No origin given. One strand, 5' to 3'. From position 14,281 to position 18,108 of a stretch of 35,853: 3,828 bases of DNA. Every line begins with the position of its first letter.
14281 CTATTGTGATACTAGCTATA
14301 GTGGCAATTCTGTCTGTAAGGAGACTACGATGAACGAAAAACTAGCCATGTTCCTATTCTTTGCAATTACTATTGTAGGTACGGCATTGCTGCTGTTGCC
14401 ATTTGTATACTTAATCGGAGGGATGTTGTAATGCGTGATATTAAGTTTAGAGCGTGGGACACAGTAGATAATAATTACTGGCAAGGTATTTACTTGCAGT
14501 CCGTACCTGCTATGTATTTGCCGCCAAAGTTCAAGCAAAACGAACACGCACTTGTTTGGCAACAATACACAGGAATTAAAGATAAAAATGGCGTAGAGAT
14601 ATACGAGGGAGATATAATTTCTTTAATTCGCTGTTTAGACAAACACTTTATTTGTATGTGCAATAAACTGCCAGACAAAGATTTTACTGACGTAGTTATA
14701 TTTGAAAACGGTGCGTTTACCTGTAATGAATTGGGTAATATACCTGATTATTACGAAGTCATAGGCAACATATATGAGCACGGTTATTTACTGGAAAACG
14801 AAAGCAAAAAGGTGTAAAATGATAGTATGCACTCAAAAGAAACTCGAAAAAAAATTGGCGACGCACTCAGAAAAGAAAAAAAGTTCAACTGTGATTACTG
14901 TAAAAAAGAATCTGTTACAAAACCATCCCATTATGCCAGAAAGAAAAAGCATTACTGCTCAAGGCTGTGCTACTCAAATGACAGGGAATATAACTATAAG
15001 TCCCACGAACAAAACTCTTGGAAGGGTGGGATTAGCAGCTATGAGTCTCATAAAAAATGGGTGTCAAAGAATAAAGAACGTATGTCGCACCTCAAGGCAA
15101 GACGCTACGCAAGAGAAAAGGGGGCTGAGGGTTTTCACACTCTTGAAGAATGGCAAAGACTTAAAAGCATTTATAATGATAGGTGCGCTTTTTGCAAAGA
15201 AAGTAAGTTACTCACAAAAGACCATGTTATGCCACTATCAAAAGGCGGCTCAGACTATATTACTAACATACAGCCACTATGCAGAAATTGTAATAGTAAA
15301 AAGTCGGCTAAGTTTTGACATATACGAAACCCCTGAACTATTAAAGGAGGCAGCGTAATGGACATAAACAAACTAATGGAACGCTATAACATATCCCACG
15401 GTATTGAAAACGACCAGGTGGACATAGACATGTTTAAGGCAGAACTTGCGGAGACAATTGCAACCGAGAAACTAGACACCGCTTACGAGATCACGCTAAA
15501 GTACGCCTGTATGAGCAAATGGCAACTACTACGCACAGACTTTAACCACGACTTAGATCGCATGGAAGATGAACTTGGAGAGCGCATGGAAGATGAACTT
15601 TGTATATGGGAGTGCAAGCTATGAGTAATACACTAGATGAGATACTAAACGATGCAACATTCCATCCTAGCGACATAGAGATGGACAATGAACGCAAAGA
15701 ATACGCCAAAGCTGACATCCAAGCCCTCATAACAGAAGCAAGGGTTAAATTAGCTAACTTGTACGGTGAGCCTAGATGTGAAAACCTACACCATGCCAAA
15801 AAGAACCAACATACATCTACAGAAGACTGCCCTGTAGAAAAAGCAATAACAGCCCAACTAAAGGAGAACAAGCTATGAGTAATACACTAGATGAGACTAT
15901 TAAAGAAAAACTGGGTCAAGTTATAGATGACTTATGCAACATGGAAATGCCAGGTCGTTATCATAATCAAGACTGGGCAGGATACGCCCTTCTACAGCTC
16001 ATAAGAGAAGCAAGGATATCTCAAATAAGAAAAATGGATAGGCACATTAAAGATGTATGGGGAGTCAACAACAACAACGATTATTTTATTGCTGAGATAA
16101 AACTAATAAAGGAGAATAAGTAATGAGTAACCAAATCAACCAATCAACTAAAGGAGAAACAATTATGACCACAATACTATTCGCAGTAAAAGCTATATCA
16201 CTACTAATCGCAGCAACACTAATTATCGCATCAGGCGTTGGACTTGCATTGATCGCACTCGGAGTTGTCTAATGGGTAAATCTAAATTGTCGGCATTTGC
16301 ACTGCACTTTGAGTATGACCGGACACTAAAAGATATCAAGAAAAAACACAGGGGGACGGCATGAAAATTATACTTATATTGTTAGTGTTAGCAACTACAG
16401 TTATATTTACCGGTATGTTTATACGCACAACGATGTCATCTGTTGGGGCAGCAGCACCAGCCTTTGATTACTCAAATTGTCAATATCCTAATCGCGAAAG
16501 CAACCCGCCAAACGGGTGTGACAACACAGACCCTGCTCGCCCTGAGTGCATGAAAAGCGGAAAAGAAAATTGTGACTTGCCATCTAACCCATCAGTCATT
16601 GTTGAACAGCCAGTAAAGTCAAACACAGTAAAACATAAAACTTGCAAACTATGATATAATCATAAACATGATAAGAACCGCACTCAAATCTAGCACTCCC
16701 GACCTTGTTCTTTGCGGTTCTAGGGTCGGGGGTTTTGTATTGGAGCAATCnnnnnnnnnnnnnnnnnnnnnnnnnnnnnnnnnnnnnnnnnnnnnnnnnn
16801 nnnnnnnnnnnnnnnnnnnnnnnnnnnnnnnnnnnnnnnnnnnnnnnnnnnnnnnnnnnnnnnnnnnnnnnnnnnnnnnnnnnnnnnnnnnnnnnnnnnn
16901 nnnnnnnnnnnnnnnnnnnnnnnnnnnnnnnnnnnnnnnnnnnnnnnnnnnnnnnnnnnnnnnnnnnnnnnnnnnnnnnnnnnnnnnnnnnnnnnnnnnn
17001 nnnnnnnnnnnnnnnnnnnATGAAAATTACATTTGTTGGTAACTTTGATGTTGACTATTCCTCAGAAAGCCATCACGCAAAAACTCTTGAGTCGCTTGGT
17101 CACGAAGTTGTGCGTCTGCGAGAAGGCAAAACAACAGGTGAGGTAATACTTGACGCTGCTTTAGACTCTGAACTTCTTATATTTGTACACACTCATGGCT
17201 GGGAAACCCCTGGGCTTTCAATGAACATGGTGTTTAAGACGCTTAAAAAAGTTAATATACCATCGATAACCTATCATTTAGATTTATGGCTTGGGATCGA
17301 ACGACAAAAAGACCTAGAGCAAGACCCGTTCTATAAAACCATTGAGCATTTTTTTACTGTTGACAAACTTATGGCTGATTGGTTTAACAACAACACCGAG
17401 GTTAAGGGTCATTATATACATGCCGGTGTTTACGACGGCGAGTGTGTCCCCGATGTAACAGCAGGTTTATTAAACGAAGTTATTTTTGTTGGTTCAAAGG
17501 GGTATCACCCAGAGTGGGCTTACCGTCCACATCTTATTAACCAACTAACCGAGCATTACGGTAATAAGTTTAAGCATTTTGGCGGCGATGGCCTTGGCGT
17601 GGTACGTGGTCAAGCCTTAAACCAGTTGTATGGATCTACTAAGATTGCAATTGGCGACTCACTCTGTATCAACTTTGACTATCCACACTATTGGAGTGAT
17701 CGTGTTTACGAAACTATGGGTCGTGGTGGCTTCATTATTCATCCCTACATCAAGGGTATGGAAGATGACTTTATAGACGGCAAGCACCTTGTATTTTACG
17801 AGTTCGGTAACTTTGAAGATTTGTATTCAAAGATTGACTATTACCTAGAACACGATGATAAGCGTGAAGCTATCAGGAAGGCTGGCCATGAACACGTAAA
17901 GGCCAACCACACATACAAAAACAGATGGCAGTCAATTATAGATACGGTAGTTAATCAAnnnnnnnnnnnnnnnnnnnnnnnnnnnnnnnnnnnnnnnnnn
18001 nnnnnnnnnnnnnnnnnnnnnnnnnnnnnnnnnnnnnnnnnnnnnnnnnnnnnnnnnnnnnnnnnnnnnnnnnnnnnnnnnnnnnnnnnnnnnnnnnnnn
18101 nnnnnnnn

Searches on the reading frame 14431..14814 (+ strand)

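Call 90: search_protein_families(library=pfam, proteins=[window:14431-14814:+], max_evalue=0.001)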
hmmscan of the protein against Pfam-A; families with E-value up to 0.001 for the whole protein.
window:14431-14814:+ (128 aa): 1 family
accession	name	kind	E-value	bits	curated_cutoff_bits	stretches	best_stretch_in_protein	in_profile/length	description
PF09643.15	YopX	-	2.4e-16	60.4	22.4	1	5-122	1-128/128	YopX protein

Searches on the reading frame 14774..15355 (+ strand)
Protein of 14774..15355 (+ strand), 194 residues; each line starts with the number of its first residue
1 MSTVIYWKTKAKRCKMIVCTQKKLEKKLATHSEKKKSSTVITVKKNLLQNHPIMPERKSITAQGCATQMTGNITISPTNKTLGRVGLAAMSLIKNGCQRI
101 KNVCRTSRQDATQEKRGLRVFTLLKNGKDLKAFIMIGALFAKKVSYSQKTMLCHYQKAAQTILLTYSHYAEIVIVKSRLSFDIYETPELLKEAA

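Call 70: search_protein_families(library=phrogs, proteins=[window:14774-15355:+, window:14827-15315:+], max_evalue=0.00001)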
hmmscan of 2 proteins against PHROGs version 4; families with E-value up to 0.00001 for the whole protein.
window:14774-15355:+ (194 aa): 0 families

window:14827-15315:+ (163 aa): 12 families
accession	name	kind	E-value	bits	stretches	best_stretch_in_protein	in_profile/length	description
phrog_1035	-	DNA, RNA and nucleotide metabolism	7.2e-15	56.6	1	21-163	65-214/271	endonuclease VII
phrog_1271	-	DNA, RNA and nucleotide metabolism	8.4e-13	49.4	1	15-162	208-318/361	HNH endonuclease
phrog_8660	-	DNA, RNA and nucleotide metabolism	1.1e-12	49.5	1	13-160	22-177/196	HNH endonuclease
phrog_2214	-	DNA, RNA and nucleotide metabolism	7.5e-12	46.1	1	105-161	180-238/429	HNH endonuclease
phrog_589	-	DNA, RNA and nucleotide metabolism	1.5e-10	42.2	1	84-162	49-141/179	HNH endonuclease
phrog_6050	-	DNA, RNA and nucleotide metabolism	1.8e-10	41.2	1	116-162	310-360/402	HNH endonuclease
phrog_2118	-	DNA, RNA and nucleotide metabolism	9.6e-10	39.5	1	110-161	169-223/301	HNH endonuclease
phrog_338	-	DNA, RNA and nucleotide metabolism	1.2e-08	35.7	1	70-162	155-262/340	HNH endonuclease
phrog_16726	-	DNA, RNA and nucleotide metabolism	2.9e-08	34.8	1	117-162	93-143/308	HNH endonuclease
phrog_5718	-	DNA, RNA and nucleotide metabolism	6.2e-08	33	1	112-161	123-175/394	HNH endonuclease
phrog_7785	-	DNA, RNA and nucleotide metabolism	2.1e-07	32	1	40-162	5-114/147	HNH endonuclease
phrog_9545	-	DNA, RNA and nucleotide metabolism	3.8e-06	27.7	1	85-161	93-166/206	HNH endonuclease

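Call 74: find_related_loci(query=window:14827-15315:+, collection=viral_contigs, flank=2500)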
Query window:14827-15315:+ (163 aa) in viral_contigs; peptide patterns used: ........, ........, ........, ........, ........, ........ (x = any residue, [..] = any of these).
2 stretches matched a pattern; 2 encode a relative of the query (tblastn E <= 1e-3); 2 distinct loci.
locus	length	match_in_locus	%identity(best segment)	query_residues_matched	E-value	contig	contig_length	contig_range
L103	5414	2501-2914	57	22-159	7e-51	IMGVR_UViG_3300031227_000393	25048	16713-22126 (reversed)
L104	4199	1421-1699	49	70-159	6e-24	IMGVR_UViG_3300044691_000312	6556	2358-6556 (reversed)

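Call 90: search_protein_families(library=pfam, proteins=[window:14774-15355:+, window:14827-15315:+], max_evalue=0.001)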
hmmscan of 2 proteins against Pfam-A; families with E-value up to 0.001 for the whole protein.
window:14774-15355:+ (194 aa): 0 families

window:14827-15315:+ (163 aa): 2 families
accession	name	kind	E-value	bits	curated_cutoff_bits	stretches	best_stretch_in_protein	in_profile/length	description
PF14279.12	HNH_5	-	3.4e-12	46.6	27.5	1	120-162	1-46/56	HNH endonuclease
PF01844.29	HNH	-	2.9e-11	43.7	21.4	1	120-161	1-46/47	HNH endonuclease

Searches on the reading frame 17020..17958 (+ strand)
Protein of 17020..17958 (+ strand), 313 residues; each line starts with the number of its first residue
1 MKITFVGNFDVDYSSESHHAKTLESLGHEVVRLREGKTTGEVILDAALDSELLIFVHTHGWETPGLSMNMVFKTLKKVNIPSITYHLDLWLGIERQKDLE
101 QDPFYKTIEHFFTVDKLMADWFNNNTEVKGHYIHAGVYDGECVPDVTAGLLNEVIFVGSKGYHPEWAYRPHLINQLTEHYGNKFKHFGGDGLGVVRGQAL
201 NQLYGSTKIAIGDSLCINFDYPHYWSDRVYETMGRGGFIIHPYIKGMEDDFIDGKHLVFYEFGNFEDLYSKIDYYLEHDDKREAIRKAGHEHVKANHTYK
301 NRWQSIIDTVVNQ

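Call 90: search_protein_families(library=pfam, proteins=[window:17020-17958:+], max_evalue=0.001)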
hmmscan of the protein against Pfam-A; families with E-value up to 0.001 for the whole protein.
window:17020-17958:+ (313 aa): 1 family
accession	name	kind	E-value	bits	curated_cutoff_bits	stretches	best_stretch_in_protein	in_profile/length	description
PF13524.12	Glyco_trans_1_2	-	6.6e-24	84.9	25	1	171-308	4-144/144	Glycosyl transferase-like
